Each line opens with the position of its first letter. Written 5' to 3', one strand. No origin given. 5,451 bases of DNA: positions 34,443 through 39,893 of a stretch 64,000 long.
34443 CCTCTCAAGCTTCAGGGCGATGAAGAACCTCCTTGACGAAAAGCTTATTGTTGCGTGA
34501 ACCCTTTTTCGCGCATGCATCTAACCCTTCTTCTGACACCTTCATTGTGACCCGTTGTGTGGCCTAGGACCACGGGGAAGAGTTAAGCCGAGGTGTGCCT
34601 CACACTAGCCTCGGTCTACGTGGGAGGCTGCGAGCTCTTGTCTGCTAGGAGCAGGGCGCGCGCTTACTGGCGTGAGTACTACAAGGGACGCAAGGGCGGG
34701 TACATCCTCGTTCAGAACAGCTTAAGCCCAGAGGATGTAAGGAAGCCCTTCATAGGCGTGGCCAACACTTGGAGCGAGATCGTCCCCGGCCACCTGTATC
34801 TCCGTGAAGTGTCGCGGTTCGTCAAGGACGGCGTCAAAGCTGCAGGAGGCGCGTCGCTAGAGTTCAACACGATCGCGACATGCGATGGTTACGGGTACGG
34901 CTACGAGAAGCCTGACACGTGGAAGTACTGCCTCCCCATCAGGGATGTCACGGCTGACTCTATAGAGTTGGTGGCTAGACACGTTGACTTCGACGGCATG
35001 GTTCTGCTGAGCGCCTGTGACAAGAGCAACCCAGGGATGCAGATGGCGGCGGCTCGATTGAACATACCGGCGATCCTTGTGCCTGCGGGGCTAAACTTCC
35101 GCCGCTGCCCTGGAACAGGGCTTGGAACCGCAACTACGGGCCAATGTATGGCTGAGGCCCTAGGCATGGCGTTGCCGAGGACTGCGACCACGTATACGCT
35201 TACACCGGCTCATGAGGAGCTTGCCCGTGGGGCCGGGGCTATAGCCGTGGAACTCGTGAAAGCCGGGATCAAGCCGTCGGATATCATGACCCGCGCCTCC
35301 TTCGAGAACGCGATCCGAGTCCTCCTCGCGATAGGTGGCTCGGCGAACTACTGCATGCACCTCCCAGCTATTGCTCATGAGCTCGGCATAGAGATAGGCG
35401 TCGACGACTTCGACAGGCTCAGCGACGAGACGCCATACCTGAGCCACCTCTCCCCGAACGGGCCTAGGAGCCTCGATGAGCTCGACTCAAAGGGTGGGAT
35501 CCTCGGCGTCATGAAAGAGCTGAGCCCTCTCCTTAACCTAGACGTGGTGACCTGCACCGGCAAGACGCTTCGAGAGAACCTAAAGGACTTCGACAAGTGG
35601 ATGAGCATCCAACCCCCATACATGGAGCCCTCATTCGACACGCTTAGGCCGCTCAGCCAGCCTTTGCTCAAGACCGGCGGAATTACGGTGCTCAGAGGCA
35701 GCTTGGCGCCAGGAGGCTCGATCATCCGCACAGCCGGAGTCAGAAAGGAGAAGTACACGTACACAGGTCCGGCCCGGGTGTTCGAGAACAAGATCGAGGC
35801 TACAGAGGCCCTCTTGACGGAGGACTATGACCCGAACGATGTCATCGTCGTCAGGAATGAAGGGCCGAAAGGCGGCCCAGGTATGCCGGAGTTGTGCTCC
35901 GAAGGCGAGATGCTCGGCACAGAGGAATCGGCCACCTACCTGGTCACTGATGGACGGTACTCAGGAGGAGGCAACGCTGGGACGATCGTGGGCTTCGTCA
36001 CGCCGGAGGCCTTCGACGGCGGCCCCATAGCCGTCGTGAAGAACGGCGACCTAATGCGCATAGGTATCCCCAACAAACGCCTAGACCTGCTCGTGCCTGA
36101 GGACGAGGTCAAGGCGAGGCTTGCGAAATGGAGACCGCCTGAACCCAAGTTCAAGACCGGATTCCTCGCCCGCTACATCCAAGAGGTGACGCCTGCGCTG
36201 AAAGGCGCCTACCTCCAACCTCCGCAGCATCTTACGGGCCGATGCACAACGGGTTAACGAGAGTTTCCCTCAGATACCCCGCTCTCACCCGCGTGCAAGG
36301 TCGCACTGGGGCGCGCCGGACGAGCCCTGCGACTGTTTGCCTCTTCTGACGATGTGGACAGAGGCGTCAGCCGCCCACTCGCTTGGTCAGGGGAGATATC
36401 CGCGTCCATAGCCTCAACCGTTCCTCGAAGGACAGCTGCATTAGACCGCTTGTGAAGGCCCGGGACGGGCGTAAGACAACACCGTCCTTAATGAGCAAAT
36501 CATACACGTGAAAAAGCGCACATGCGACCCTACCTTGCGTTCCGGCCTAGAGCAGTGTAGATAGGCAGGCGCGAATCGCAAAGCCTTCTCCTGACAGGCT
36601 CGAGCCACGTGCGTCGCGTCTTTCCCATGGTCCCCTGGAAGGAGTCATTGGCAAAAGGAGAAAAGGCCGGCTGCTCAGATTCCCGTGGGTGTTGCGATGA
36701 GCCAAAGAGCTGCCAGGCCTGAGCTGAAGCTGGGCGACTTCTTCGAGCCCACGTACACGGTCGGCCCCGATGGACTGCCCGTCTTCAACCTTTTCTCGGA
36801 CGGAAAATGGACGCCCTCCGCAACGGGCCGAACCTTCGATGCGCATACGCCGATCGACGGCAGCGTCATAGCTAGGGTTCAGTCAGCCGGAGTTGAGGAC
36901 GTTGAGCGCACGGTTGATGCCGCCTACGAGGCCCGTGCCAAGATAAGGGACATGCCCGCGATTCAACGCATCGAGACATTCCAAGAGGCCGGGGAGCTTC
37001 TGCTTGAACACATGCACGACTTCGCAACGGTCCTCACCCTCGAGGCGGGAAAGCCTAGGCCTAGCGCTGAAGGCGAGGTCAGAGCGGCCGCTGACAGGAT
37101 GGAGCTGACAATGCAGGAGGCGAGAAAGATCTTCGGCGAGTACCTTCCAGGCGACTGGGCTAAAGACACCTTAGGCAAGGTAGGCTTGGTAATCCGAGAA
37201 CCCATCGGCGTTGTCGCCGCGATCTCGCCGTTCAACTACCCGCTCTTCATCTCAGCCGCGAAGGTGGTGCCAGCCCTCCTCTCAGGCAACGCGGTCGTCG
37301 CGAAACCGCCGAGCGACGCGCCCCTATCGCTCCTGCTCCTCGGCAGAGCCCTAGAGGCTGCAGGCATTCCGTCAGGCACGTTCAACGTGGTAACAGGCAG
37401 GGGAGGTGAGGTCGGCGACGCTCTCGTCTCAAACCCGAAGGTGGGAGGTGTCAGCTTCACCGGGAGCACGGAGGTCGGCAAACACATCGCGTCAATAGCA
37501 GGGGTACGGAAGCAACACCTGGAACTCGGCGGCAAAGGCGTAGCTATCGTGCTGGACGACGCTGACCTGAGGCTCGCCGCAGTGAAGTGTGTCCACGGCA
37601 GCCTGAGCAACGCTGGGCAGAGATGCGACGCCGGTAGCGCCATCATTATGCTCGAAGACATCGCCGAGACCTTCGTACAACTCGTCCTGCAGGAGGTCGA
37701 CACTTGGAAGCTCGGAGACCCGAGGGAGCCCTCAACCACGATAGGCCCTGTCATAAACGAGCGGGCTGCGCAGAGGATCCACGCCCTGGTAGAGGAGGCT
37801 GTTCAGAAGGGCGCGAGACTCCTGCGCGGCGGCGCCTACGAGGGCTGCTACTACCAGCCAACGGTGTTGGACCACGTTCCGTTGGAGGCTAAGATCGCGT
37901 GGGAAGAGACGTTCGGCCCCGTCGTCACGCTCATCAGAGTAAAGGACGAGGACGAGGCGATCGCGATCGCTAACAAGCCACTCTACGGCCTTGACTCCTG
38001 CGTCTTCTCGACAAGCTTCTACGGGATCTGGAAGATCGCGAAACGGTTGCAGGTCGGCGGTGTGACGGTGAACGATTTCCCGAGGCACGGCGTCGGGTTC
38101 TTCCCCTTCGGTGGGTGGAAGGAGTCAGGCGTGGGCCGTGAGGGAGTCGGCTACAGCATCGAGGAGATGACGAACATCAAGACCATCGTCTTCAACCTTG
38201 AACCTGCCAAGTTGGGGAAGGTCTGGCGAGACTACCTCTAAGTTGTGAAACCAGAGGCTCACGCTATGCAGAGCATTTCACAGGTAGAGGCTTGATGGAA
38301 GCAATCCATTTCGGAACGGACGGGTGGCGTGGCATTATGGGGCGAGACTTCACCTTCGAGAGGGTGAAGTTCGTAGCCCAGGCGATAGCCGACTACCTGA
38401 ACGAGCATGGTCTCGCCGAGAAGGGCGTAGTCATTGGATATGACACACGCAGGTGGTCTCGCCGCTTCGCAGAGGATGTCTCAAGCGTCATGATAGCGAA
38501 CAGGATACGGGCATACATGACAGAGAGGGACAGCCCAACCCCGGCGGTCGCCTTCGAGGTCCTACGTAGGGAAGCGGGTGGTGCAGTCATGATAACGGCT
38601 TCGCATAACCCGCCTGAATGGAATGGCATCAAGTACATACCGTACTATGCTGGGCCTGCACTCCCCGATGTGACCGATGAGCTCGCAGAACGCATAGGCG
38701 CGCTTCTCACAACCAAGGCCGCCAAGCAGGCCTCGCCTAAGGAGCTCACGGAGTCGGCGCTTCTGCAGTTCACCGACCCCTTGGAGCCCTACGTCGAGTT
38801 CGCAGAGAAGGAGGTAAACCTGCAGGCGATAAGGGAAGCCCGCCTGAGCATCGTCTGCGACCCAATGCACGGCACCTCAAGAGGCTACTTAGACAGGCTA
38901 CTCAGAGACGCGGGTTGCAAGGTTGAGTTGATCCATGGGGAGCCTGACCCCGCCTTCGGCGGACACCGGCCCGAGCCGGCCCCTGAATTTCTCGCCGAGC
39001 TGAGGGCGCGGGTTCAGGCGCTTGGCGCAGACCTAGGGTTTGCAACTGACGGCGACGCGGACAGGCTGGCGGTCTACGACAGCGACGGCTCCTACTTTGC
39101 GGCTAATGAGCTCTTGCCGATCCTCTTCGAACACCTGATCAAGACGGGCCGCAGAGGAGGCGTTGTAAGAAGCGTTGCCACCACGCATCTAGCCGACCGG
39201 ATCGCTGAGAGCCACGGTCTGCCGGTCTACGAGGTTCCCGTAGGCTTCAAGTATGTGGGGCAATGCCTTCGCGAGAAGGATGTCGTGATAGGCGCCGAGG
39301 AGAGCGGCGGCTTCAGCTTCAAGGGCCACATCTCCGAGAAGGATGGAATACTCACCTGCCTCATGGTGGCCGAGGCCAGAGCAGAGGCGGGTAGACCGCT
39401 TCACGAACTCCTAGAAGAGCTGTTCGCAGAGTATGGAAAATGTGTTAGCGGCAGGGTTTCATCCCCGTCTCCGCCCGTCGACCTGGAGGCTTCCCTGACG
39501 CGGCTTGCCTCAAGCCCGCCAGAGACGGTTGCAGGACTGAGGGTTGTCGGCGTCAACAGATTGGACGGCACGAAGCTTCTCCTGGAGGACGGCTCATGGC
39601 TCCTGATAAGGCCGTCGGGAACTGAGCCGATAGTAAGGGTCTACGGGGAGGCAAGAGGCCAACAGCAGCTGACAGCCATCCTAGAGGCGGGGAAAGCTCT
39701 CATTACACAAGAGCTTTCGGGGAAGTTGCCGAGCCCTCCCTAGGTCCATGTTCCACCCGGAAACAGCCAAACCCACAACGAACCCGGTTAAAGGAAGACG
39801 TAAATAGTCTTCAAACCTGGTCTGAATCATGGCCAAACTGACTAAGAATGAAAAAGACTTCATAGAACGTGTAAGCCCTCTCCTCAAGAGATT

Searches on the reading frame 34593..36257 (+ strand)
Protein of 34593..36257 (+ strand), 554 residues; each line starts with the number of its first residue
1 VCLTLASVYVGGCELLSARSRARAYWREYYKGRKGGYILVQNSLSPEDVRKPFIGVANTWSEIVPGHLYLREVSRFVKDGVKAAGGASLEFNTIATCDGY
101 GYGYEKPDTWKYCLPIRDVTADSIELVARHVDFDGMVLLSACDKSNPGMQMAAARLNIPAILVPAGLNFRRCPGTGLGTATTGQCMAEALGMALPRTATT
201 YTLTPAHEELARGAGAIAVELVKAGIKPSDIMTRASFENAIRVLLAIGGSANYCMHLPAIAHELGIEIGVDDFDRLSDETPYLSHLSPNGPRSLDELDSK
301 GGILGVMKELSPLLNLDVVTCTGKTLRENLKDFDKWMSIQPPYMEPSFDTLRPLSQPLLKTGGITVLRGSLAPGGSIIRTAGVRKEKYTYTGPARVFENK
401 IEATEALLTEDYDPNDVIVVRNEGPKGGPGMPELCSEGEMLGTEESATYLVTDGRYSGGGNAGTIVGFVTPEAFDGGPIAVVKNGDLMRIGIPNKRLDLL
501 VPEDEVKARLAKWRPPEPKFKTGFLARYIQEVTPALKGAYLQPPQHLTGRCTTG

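Call 21: search_protein_families(library=pfam, proteins=[window:34593-36257:+], max_evalue=0.001)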
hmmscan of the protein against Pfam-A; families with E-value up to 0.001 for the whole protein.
window:34593-36257:+ (554 aa): 2 families
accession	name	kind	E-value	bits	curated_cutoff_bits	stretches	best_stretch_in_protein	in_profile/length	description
PF00920.27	ILVD_EDD_N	-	2.6e-90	303.2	27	2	175-329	160-316/316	Dihydroxy-acid/6-phosphogluconate dehydratase N-terminal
PF24877.1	ILV_EDD_C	-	6.8e-57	192.4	27.7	1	350-539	2-191/191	Dihydroxy-acid/6-phosphogluconate dehydratase C-terminal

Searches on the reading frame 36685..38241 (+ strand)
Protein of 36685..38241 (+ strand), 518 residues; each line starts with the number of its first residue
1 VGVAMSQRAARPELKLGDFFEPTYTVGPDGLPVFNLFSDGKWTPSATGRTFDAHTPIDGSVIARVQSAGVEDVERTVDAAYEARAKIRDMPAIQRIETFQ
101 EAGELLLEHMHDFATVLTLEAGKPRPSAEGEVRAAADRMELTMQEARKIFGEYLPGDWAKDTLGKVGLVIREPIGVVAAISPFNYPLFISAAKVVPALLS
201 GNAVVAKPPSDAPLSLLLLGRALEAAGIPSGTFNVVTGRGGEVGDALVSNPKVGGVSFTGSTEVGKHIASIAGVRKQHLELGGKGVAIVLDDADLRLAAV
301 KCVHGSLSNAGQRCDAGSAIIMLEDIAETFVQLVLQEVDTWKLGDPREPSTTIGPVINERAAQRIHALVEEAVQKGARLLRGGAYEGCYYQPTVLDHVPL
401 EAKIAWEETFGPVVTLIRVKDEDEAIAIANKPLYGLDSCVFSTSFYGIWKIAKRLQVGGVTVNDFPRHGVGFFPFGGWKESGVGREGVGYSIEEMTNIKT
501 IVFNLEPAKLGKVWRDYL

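Call 21: search_protein_families(library=pfam, proteins=[window:36685-38241:+], max_evalue=0.001)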
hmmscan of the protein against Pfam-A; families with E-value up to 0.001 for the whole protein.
window:36685-38241:+ (518 aa): 1 family
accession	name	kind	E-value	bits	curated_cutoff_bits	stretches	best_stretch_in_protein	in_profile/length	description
PF00171.27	Aldedh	-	9.1e-150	499.6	23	1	42-501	1-461/461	Aldehyde dehydrogenase family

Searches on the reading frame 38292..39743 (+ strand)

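Call 21: search_protein_families(library=pfam, proteins=[window:38292-39743:+], max_evalue=0.001)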
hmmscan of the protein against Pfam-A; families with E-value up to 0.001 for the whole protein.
window:38292-39743:+ (483 aa): 4 families
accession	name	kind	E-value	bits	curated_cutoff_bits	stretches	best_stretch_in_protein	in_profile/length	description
PF02878.22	PGM_PMM_I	-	1.6e-35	122.2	22.5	1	6-135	3-131/138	Phosphoglucomutase/phosphomannomutase, alpha/beta/alpha domain I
PF02880.22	PGM_PMM_III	-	8e-29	100.5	20.7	1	272-381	3-115/115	Phosphoglucomutase/phosphomannomutase, alpha/beta/alpha domain III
PF02879.22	PGM_PMM_II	-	1.7e-28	99.6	29.3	1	165-266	1-103/103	Phosphoglucomutase/phosphomannomutase, alpha/beta/alpha domain II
PF00408.26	PGM_PMM_IV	-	2e-10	41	23.1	1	411-465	10-63/68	Phosphoglucomutase/phosphomannomutase, C-terminal domain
